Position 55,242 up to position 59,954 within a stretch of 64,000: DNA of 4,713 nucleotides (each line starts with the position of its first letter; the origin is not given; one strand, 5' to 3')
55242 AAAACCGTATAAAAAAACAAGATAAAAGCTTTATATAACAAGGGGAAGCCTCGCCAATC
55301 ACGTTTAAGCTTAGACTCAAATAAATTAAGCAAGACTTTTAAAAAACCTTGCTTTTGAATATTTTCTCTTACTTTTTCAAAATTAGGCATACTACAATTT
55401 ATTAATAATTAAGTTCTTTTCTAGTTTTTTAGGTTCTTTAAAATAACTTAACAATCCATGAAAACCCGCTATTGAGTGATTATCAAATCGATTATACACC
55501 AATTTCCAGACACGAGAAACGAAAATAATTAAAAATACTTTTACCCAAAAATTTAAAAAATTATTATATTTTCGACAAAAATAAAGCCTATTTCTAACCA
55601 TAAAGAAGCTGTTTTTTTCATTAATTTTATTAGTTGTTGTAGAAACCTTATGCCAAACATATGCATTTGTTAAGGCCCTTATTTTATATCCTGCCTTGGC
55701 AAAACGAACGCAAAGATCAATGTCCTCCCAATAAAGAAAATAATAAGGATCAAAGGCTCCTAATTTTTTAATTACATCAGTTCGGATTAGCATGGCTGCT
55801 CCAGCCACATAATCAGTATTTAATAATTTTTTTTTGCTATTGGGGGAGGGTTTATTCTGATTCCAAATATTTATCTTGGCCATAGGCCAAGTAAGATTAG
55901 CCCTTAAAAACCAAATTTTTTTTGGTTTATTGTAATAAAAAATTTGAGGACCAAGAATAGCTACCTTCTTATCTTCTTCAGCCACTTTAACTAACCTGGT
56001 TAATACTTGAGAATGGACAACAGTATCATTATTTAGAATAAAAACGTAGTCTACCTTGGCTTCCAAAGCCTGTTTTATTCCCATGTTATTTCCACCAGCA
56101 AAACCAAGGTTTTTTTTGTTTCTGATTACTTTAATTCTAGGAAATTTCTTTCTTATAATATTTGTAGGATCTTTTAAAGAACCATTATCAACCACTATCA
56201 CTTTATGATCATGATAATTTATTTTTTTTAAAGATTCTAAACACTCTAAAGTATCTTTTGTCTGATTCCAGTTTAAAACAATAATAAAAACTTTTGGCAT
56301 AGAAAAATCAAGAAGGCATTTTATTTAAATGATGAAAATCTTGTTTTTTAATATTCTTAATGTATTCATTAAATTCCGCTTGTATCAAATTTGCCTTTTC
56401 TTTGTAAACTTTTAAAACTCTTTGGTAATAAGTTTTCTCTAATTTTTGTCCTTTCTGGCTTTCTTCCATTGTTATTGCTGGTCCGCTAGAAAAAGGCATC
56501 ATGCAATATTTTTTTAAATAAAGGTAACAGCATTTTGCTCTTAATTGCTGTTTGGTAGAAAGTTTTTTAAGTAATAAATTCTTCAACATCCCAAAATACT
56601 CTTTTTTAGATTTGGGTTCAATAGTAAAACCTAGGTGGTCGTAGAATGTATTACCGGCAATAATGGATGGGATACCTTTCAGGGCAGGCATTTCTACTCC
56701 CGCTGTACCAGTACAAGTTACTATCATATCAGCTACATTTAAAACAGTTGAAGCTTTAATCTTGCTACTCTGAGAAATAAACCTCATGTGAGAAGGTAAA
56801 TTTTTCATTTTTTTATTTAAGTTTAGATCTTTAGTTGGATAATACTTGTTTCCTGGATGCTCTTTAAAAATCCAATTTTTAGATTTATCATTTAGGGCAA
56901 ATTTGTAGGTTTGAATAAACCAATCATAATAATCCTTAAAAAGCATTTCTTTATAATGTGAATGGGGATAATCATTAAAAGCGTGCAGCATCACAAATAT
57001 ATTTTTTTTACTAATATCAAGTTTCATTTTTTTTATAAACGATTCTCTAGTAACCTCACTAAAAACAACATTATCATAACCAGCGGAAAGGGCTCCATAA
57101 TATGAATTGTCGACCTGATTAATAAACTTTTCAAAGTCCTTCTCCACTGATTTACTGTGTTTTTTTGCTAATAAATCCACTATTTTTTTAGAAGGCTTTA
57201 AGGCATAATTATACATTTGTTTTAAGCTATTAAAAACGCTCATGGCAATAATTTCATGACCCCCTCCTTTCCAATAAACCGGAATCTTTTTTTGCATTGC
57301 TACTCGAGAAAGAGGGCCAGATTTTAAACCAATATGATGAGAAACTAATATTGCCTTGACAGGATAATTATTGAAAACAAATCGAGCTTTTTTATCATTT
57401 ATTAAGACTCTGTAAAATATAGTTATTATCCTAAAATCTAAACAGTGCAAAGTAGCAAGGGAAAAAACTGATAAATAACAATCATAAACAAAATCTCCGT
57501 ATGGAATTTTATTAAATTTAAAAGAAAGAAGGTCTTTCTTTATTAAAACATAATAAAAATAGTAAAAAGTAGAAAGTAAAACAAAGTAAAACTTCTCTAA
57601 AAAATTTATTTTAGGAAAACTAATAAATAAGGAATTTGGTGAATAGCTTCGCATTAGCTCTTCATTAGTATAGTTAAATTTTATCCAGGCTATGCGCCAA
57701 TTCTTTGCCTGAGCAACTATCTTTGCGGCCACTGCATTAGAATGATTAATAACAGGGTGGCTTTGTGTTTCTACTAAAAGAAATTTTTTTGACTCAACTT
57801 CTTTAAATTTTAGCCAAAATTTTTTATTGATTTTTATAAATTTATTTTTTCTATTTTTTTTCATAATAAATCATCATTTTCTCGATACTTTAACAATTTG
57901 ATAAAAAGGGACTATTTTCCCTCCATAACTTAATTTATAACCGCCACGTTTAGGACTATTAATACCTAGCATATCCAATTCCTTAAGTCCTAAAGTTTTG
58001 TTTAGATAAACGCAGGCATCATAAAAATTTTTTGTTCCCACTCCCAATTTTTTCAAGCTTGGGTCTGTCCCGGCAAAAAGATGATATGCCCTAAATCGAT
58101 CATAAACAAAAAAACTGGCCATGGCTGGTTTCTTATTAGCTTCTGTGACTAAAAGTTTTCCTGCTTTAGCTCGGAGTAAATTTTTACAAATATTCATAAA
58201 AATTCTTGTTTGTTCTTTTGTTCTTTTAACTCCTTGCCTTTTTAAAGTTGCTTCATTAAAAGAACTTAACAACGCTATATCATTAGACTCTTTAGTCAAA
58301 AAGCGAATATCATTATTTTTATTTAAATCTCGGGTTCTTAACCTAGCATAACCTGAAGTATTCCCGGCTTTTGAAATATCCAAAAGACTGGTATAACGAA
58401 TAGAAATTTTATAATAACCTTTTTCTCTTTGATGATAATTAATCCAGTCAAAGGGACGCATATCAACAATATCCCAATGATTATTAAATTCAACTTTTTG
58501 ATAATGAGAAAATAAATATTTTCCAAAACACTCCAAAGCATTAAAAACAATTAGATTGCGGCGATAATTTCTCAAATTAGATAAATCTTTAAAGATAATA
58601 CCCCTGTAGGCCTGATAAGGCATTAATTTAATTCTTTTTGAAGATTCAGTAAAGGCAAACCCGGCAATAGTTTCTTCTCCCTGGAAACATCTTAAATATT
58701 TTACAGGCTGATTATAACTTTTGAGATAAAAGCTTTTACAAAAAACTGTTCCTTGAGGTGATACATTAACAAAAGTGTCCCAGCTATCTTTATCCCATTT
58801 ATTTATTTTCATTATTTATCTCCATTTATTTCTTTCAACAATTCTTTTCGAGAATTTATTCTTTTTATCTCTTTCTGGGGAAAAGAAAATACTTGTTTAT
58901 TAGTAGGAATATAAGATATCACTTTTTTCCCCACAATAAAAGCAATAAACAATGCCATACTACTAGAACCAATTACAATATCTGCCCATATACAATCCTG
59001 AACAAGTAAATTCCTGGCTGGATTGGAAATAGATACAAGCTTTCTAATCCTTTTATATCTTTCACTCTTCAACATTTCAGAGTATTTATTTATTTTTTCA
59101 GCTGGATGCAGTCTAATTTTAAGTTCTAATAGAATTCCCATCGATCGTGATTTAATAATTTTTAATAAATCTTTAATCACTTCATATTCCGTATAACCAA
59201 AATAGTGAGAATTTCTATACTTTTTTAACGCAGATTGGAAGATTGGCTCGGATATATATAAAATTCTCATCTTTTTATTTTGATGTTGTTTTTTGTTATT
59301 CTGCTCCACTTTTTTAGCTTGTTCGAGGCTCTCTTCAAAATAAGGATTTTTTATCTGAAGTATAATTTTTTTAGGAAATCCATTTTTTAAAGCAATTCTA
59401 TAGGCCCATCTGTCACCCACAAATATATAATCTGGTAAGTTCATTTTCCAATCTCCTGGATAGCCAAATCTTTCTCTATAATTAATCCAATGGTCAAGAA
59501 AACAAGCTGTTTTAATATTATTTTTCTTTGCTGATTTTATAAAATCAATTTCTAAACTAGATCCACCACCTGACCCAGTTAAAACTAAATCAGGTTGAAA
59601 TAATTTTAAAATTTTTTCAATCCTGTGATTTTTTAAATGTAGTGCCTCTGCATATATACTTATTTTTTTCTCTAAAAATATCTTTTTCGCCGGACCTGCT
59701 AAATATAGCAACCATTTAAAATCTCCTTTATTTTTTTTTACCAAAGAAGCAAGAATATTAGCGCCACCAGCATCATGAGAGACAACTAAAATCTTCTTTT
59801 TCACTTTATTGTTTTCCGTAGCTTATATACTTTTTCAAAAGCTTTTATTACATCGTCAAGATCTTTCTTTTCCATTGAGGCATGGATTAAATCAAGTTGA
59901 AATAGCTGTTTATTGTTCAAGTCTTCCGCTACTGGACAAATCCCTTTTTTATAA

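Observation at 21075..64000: A glycan-assembly super-locus of more than 43 kb with an unusual density of GT-C membrane glycosyltransferases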

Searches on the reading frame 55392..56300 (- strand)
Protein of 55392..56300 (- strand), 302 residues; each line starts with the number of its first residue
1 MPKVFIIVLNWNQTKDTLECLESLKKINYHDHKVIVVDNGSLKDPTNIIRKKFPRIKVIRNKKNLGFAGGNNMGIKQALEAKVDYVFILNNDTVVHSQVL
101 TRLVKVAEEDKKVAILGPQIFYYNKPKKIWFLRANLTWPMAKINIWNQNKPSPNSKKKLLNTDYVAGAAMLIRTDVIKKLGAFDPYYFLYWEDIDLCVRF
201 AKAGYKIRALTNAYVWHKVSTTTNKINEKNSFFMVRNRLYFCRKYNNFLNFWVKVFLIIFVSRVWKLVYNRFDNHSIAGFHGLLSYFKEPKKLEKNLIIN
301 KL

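Call 7: search_protein_families(library=pfam, proteins=[window:55392-56300:-], max_evalue=0.01)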
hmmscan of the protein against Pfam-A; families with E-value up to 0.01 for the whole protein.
window:55392-56300:- (302 aa): 6 families
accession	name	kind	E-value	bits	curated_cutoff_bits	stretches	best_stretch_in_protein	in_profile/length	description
PF00535.33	Glycos_transf_2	-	6.3e-25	88.5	23.3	1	6-180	2-167/168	Glycosyl transferase family 2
PF13641.12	Glyco_tranf_2_3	-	3e-23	83.5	27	1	2-229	1-222/230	Glycosyltransferase like family 2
PF13632.12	Glyco_trans_2_3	-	1.3e-11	45.2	27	1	85-229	1-129/198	Glycosyl transferase family group 2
PF13506.12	Glyco_transf_21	-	1.1e-05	25.5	21.7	1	75-221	23-158/174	Glycosyl transferase family 21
PF13712.12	Glyco_tranf_2_5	-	1.4e-05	25.3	27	1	65-228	39-198/210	Glycosyltransferase like family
PF20691.3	TAGT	-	0.00054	20.4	27.5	1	22-221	18-200/205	TET-Associated Glycosyltransferase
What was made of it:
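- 53709..56300 (-): Two methyltransferases (53709-54557 Methyltransf_23; 54563-55390 TylF-type O-methyltransferase) and a GT2 (55392-56300). Pfam (call 7).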

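Call 46: search_protein_families(library=ncbifam, proteins=[window:55392-56300:-], max_evalue=0.01)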
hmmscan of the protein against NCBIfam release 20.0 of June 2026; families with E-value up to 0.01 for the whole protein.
window:55392-56300:- (302 aa): 21 families
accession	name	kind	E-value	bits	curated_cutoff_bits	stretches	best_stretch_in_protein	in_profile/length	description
TIGR01556.1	rhamnosyltran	subfamily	1.6e-25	89.9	200.55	1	22-228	12-211/281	rhamnosyltransferase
TIGR03965.1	mycofact_glyco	equivalog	1.2e-17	63.9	280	1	2-225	74-288/467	mycofactocin biosynthesis glycosyltransferase MftF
NF050113.1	gal_furan_GlfT1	equivalog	3.9e-17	62.5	330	1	8-220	5-210/290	galactofuranosyltransferase GlfT1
NF041875.1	EPS_EpsD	equivalog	6.3e-17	62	370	1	7-222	4-211/325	exopolysaccharide biosynthesis glycosyltransferase EpsD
TIGR03937.1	PgaC_IcaA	equivalog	1.3e-14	54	422.3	1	2-114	45-157/407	poly-beta-1,6-N-acetyl-D-glucosamine synthase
NF007482.0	PRK10073.1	equivalog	8.1e-11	41.5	423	1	2-111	6-114/334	glycosyltransferase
NF053739.1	GlytfEpsEBac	equivalog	1.2e-09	37.5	450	1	2-214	1-199/265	glycosyltransferase EpsE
TIGR04283.1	glyco_like_mftF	equivalog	7.3e-09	35.5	182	1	6-211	3-179/221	TIGR04283 family arsenosugar biosynthesis glycosyltransferase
NF045692.1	OglycostaseCruG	equivalog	4.3e-08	32.5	600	1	3-210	42-248/386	2'-O-glycosyltransferase CruG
NF041394.1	GtaseAglG_Halo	equivalog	5e-08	32.6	440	1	9-218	10-216/304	glucosyl-dolichyl phosphate glucuronosyltransferase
TIGR04242.1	nodulat_NodC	equivalog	2.1e-07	30.2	550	1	1-130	47-177/395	chitooligosaccharide synthase NodC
NF050050.1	ProtGlycPglI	equivalog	5.5e-07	29.2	500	1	1-109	1-110/306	GalNAc(5)-diNAcBac-PP-undecaprenol beta-1,3-glucosyltransferase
TIGR03111.1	glyc2_xrt_Gpos1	hypoth_equivalog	8.5e-07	28.1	363.95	1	1-119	48-168/439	TIGR03111 family XrtG-associated glycosyltransferase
NF047683.1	TeichurnBiosyTuaG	equivalog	9.7e-07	28.7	400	1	2-109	6-113/252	teichuronic acid biosynthesis protein TuaG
TIGR03469.1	HpnB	hypoth_equivalog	1.6e-05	24.1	379.25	1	2-112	44-165/386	hopene-associated glycosyltransferase HpnB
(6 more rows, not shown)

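Call 48: search_solved_structures(query=window:55392-56300:-, max_evalue=0.01)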
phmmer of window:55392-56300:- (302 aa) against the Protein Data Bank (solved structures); distinct sequences matched with E-value up to 0.01: 11.
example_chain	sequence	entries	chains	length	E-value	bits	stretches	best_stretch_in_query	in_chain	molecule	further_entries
2z87_A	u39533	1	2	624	1.2e-09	41.3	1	7-122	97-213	Chondroitin synthase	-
2z86_A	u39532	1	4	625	1.2e-09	41.3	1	7-122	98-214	Chondroitin synthase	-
6p61_A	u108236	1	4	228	4.5e-09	39.4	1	2-98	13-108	Glycosyltransferase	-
4fix_A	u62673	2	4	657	3e-06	30.2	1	58-242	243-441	UDP-galactofuranosyl transferase GlfT2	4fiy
9dtp_A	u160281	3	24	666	3.7e-06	29.9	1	57-241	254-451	Galactofuranosyltransferase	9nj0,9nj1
9oa3_A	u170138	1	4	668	3.8e-06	29.8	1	57-241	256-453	Galactofuranosyltransferase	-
6h1j_A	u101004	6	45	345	0.00017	24.4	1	3-118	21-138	Probable ss-1,3-N-acetylglucosaminyltransferase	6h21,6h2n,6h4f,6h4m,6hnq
3bcv_A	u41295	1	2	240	0.00082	22.2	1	1-109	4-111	Putative glycosyltransferase protein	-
8vh7_A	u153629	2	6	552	0.00084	22.1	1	2-112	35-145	Heparosan synthase B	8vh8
8viw_A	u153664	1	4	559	0.00087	22.1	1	2-112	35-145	Heparosan synthase B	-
5hea_A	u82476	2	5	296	0.0037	20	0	5-104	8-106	Putative glycosyltransferase (GalT1)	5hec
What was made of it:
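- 53709..56300 (-): The GT2 resembles rhamnosyl/GlfT-type enzymes (calls 46, 48).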

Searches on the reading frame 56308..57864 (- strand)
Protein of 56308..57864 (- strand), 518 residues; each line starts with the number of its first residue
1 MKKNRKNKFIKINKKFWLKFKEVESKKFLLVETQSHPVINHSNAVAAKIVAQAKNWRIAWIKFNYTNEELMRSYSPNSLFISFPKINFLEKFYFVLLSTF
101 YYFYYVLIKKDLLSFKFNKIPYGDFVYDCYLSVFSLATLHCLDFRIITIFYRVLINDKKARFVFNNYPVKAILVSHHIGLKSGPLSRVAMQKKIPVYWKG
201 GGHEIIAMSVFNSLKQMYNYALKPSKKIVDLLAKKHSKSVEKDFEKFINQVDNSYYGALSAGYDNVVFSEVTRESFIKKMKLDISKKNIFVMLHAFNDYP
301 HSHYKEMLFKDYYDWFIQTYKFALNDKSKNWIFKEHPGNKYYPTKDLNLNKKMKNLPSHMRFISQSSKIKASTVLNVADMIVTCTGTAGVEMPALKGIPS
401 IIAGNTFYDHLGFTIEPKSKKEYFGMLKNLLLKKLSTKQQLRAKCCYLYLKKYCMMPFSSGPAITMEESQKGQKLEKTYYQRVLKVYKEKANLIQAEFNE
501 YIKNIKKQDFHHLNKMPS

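Call 7: search_protein_families(library=pfam, proteins=[window:56308-57864:-], max_evalue=0.01)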
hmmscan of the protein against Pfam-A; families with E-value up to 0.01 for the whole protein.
window:56308-57864:- (518 aa): 0 families

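Call 13: search_protein_families(library=pfam, proteins=[window:56308-57864:-], max_evalue=10)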
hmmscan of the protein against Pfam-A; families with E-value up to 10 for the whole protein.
window:56308-57864:- (518 aa): 1 family
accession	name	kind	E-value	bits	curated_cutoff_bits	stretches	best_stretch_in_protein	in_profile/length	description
PF12174.13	RST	-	0.052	13.9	22.7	1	249-281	18-50/67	RCD1-SRO-TAF4 (RST) plant domain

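Call 14: search_protein_families(library=ncbifam, proteins=[window:56308-57864:-], max_evalue=1)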
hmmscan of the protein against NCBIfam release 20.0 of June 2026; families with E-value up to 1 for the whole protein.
window:56308-57864:- (518 aa): 0 families

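Call 69: search_solved_structures(query=window:56308-57864:-, max_evalue=1)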
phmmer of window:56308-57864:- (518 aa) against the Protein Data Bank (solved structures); distinct sequences matched with E-value up to 1: 0.
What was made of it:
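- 56308..59804 (-): Unknown 518-aa protein (56308-57864), FemAB-like Acetyltransf_6 (57874-58812), and a 330-aa protein weakly like the BFO_1060 family of glycosyltransferases (58812-59804). No PDB match for the 518-aa protein (call 69).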

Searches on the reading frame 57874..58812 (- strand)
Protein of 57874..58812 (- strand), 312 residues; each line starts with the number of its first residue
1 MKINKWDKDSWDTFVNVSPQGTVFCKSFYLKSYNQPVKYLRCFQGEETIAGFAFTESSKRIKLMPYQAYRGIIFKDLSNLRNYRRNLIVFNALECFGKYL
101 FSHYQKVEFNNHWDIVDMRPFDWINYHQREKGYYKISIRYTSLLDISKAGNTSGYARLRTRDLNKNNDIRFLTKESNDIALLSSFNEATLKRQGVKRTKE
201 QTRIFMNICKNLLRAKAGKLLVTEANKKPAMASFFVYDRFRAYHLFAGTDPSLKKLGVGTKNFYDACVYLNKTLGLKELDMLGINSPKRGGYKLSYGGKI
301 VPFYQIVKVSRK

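Call 7: search_protein_families(library=pfam, proteins=[window:57874-58812:-], max_evalue=0.01)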
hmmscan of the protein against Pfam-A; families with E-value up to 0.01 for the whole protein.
window:57874-58812:- (312 aa): 1 family
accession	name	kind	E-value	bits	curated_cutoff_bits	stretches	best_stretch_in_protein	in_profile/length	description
PF13480.13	Acetyltransf_6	-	1.5e-08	35.4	22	1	159-286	10-139/143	Acetyltransferase (GNAT) domain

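Call 46: search_protein_families(library=ncbifam, proteins=[window:57874-58812:-], max_evalue=0.01)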
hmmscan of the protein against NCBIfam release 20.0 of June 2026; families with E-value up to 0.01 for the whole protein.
window:57874-58812:- (312 aa): 0 families

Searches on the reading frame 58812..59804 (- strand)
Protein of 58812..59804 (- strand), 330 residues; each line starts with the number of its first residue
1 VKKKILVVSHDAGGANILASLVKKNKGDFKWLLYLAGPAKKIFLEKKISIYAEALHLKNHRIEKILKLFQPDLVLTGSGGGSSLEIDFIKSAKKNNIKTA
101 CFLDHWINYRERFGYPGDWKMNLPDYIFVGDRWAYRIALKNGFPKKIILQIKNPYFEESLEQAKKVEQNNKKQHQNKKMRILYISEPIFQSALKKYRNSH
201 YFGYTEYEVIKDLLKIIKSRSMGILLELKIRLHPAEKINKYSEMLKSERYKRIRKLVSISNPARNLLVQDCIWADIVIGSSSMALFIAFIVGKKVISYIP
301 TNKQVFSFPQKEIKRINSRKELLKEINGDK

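Call 7: search_protein_families(library=pfam, proteins=[window:58812-59804:-], max_evalue=0.01)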
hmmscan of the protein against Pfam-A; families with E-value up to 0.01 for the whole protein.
window:58812-59804:- (330 aa): 0 families

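Call 13: search_protein_families(library=pfam, proteins=[window:58812-59804:-], max_evalue=10)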
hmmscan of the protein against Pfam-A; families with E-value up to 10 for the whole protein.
window:58812-59804:- (330 aa): 0 families

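Call 46: search_protein_families(library=ncbifam, proteins=[window:58812-59804:-], max_evalue=0.01)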
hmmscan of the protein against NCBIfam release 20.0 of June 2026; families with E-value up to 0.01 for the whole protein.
window:58812-59804:- (330 aa): 2 families
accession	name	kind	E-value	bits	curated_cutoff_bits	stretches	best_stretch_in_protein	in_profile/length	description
NF046086.1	BFO_1060_trans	domain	2.2e-07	30.4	200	1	228-305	223-296/365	BFO_1060 family glycosyltransferase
TIGR04396.2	surf_polysacc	subfamily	0.0089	15.2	125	0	169-327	169-318/427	surface carbohydrate biosynthesis protein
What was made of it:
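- Checked: 51285-51812 and 56308-57864 have no family assignment, and 58812-59804 has only a weak one (calls 13, 46).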
